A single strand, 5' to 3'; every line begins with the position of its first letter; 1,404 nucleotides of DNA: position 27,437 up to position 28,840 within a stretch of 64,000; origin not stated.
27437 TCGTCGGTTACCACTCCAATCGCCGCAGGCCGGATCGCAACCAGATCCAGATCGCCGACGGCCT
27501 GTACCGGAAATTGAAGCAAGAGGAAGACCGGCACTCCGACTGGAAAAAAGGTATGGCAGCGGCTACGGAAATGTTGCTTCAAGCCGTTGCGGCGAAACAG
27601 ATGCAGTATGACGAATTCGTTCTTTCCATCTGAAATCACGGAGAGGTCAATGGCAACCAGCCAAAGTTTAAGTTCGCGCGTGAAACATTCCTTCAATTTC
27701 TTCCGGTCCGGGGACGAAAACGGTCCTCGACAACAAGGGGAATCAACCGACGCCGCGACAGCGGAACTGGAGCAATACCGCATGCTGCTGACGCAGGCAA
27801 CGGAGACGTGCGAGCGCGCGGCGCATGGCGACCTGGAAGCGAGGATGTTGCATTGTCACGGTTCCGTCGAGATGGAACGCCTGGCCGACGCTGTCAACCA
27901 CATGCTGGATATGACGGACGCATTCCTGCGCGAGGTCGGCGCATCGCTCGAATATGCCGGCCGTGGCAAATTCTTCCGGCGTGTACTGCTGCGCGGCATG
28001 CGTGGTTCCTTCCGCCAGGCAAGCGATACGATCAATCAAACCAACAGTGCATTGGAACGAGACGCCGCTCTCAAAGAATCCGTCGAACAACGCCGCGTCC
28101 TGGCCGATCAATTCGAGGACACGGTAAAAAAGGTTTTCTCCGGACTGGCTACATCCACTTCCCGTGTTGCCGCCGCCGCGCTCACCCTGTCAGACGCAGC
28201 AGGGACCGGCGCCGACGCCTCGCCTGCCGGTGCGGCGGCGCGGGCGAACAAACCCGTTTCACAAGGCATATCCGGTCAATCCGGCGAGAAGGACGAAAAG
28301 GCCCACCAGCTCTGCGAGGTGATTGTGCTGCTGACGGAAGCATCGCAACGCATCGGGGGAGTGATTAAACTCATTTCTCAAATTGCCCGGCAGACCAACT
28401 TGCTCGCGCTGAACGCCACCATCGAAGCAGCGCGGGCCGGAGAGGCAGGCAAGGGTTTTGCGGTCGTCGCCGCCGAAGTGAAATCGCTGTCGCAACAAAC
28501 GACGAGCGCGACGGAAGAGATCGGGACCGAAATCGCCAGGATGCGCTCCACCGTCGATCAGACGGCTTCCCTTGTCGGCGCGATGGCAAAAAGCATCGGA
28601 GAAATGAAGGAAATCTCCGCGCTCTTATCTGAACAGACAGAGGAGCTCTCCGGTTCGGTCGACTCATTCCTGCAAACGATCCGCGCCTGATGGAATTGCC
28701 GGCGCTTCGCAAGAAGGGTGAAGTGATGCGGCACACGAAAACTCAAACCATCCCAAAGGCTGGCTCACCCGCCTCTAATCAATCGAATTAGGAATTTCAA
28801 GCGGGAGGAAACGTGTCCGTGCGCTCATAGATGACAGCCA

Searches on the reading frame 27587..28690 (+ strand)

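Call 42: search_protein_families(library=pfam, proteins=[window:27587-28690:+], max_evalue=0.00001)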
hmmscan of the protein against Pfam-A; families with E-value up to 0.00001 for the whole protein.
window:27587-28690:+ (367 aa): 2 families
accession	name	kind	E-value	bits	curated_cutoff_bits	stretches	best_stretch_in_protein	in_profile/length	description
PF00015.26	MCPsignal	-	4.5e-27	95.4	34.6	1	234-355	13-131/172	Methyl-accepting chemotaxis protein (MCP) signalling domain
PF00672.30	HAMP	-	4.5e-06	27.3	25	0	70-109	12-50/53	HAMP domain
